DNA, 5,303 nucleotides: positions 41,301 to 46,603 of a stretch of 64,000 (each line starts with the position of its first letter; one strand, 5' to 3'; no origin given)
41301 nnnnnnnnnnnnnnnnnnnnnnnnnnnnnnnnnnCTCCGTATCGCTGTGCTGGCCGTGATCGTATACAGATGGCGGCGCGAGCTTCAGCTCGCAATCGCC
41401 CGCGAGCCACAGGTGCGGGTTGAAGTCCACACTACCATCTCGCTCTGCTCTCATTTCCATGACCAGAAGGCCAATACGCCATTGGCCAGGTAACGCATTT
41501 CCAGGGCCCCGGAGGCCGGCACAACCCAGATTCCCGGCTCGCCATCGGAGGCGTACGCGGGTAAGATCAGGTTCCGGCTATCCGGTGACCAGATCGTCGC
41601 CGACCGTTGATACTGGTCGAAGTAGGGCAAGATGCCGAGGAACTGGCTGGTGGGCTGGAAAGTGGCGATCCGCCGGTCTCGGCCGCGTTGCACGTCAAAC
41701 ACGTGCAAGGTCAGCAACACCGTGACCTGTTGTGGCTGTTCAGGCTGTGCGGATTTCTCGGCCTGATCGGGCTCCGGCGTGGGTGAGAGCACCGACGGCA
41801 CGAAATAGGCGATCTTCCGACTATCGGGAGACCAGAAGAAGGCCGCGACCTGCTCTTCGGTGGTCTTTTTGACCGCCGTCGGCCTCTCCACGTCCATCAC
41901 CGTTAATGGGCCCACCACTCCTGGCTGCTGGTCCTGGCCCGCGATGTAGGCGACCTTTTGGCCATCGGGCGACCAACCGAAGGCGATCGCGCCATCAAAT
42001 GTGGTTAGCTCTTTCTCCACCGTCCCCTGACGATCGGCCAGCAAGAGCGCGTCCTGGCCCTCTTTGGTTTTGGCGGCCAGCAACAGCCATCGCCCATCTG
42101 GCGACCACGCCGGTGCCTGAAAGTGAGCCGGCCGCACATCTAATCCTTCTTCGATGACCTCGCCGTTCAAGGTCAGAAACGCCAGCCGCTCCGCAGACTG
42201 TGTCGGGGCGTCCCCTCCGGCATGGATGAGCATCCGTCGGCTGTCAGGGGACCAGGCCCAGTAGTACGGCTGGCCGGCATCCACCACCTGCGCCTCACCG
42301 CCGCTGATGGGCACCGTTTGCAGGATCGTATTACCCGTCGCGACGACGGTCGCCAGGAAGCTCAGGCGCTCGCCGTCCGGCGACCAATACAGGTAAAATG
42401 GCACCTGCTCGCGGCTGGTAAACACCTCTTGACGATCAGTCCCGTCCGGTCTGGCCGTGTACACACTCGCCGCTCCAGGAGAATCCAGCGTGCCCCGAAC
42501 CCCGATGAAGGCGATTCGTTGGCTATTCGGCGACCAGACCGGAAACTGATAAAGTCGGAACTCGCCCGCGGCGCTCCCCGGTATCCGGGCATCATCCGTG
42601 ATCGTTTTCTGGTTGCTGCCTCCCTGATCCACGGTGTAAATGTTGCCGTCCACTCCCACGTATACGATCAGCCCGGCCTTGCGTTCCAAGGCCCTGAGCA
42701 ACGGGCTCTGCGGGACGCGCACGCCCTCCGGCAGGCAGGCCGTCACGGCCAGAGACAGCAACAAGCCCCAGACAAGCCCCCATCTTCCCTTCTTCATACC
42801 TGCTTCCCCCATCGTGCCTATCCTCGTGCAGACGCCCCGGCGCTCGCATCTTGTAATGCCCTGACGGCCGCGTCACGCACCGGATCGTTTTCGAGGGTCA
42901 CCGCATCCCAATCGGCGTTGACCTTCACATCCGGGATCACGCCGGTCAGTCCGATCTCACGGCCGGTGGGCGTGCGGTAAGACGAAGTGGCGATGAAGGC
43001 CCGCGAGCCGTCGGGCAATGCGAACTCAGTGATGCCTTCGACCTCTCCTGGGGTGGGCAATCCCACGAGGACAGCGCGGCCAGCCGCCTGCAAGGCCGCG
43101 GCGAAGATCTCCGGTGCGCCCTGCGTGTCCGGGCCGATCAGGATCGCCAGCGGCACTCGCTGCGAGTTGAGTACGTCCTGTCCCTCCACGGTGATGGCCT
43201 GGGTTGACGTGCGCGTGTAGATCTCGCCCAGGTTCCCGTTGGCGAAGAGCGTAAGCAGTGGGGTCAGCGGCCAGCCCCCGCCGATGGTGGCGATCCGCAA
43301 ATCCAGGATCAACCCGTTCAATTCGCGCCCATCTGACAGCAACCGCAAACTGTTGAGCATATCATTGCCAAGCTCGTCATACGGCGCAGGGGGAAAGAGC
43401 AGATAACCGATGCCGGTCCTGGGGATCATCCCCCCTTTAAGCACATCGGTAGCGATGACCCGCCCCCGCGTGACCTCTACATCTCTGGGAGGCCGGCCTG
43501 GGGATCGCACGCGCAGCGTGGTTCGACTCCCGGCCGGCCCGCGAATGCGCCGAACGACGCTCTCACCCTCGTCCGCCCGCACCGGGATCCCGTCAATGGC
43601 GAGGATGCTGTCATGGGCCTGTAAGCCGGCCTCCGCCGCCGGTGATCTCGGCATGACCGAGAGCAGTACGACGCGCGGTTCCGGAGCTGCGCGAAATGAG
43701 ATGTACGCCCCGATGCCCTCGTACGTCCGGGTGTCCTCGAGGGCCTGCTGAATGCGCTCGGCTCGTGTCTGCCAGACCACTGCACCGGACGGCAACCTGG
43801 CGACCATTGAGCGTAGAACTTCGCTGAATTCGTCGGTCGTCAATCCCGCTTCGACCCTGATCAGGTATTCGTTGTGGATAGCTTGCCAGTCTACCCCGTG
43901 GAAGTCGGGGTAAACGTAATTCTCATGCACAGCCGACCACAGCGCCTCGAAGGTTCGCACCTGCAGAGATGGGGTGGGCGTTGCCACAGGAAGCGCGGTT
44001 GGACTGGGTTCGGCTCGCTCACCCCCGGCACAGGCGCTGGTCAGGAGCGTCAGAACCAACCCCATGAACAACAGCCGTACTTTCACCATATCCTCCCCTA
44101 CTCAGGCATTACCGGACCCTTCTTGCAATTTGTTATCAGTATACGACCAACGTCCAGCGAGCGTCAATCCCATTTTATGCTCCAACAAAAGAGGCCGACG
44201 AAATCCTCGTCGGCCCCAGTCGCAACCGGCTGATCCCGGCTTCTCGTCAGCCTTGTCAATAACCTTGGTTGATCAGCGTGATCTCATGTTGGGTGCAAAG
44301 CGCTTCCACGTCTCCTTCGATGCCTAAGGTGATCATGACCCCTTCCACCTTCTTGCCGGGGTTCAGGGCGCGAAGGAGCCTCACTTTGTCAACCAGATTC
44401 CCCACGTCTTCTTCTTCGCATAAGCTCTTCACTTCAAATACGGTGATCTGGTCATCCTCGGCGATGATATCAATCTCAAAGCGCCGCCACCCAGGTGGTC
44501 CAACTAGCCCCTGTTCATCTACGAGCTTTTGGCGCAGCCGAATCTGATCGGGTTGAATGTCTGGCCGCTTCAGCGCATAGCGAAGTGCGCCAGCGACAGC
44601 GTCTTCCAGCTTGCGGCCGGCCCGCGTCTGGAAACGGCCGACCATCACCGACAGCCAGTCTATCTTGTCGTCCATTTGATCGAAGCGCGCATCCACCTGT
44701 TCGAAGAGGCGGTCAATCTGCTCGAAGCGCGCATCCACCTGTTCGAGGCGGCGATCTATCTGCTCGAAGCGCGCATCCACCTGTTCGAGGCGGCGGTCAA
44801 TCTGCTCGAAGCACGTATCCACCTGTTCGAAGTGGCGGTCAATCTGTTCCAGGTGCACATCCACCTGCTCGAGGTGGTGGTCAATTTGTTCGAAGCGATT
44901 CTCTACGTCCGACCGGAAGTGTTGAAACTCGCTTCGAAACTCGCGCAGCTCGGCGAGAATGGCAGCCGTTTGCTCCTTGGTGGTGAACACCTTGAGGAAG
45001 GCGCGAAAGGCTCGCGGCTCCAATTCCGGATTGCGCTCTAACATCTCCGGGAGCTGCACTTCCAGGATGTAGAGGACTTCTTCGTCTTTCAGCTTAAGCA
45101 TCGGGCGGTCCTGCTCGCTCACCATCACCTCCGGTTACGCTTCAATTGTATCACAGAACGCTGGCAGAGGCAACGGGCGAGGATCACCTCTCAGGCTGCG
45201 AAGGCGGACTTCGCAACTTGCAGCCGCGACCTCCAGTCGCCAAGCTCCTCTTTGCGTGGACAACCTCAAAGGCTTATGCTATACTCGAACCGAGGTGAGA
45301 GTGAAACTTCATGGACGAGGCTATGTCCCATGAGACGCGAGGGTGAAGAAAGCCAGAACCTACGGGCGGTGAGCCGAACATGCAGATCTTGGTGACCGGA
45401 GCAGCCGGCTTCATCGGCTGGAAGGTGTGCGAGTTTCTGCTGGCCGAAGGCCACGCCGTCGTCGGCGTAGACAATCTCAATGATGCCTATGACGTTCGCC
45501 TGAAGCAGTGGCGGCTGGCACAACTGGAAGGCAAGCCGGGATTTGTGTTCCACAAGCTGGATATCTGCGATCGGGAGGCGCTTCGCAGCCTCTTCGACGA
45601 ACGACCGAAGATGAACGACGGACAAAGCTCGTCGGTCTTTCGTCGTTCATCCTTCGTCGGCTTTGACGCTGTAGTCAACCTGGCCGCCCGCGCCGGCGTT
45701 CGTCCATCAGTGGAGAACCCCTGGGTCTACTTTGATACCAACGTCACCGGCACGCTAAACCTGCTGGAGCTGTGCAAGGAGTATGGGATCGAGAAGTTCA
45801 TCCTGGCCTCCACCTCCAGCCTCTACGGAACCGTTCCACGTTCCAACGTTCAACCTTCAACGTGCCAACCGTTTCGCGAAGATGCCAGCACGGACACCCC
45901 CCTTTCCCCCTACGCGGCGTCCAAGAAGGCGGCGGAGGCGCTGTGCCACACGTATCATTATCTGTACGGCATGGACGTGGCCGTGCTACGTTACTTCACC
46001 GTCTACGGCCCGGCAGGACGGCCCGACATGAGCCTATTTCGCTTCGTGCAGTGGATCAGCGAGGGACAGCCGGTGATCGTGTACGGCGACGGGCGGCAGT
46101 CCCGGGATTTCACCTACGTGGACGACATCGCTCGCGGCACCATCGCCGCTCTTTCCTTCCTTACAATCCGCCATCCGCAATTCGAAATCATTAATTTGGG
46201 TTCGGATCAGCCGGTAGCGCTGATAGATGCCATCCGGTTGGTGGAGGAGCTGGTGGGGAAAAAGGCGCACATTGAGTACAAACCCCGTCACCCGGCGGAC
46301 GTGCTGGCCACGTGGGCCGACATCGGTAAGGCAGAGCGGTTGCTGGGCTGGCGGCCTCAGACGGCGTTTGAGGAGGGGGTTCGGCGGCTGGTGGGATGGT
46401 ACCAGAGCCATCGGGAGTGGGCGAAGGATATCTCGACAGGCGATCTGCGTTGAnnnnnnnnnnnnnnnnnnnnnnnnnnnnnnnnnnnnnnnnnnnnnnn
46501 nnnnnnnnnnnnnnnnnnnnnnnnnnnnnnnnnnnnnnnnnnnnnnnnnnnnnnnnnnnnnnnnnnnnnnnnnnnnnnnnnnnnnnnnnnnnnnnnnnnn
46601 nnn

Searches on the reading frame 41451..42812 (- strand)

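Call 87: search_protein_families(library=pfam, proteins=[window:41451-42812:-], max_evalue=0.00001)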
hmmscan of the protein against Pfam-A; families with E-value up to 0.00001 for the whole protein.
window:41451-42812:- (453 aa): 2 families
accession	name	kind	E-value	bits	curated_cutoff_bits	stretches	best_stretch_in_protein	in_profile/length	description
PF07676.18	PD40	-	3.9e-18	65.3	20.9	0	267-296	2-33/38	WD40-like Beta Propeller Repeat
PF00930.27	DPPIV_N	-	2e-07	30.5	22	0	275-337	45-118/354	Dipeptidyl peptidase IV (DPP IV) N-terminal region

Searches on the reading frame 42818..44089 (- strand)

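Call 51: search_protein_families(library=pfam, proteins=[window:42818-44089:-], max_evalue=0.0001)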
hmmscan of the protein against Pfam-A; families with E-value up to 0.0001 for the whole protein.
window:42818-44089:- (423 aa): 5 families
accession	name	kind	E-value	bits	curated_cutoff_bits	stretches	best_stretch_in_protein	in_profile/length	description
PF03572.23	Peptidase_S41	-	3.4e-18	66.2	24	1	241-390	15-165/165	Peptidase family S41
PF14684.11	Tricorn_C1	-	7.7e-15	55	24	1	47-97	9-59/59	Tricorn protease C1 domain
PF17820.7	PDZ_6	-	2.3e-12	46.9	27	1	144-195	4-53/54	PDZ domain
PF00595.29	PDZ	-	2.5e-07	31.4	23.2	1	124-193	10-79/81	PDZ domain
PF13180.12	PDZ_2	-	6.3e-06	26.8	27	1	137-195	11-68/80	PDZ domain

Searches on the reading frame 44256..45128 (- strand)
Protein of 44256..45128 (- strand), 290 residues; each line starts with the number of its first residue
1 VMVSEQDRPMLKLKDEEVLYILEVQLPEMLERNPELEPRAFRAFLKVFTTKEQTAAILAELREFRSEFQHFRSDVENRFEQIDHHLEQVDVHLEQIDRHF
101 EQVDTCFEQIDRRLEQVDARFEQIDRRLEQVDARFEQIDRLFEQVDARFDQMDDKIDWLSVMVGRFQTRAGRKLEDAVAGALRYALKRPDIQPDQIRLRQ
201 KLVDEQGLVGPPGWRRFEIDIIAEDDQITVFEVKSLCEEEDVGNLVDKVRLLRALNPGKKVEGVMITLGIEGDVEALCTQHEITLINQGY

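Call 51: search_protein_families(library=pfam, proteins=[window:44256-45128:-], max_evalue=0.0001)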
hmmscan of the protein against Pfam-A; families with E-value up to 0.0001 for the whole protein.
window:44256-45128:- (290 aa): 4 families
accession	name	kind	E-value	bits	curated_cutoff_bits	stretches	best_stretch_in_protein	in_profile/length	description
PF07889.17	DUF1664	-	5.6e-06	26.9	34.6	1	75-159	39-120/124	Protein of unknown function (DUF1664)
PF01519.22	DUF16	-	6.8e-06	27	40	1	65-153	22-103/104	Protein of unknown function DUF16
PF09762.14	CCDC93_CC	-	9.4e-06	25.3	30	1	52-153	99-199/429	CCDC93 coiled-coil domain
PF23991.1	DUF7310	-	3.8e-05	24.5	40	0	109-157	27-75/83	Coiled-coil region of unknown function (DUF7310)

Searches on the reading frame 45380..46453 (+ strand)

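Call 51: search_protein_families(library=pfam, proteins=[window:45380-46453:+], max_evalue=0.0001)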
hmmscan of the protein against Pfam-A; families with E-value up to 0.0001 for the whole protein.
window:45380-46453:+ (357 aa): 8 families
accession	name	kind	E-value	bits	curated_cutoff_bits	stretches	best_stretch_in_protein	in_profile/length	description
PF16363.11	GDP_Man_Dehyd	-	2e-59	202.1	27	1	4-336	1-331/332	GDP-mannose 4,6 dehydratase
PF01370.27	Epimerase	-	3.4e-59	200.6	20.9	2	91-274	61-240/240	NAD dependent epimerase/dehydratase family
PF01073.25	3Beta_HSD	-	1.5e-16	60.7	22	1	94-262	66-233/280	3-beta hydroxysteroid dehydrogenase/isomerase family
PF04321.23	RmlD_sub_bind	-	1.5e-13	50.9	27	1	1-261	1-200/287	RmlD substrate binding domain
PF07993.18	NAD_binding_4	-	3.2e-11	43.3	20.1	1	95-210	89-209/258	Male sterility protein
PF02719.21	Polysacc_synt_2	-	2e-09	37.5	20.2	1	3-145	1-128/293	Polysaccharide biosynthesis protein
PF00106.31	adh_short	-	1.3e-05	25.2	26.6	0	3-74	3-70/195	short chain dehydrogenase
PF13460.12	NAD_binding_10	-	3.4e-05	24.2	27.2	0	7-188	1-130/184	NAD(P)H-binding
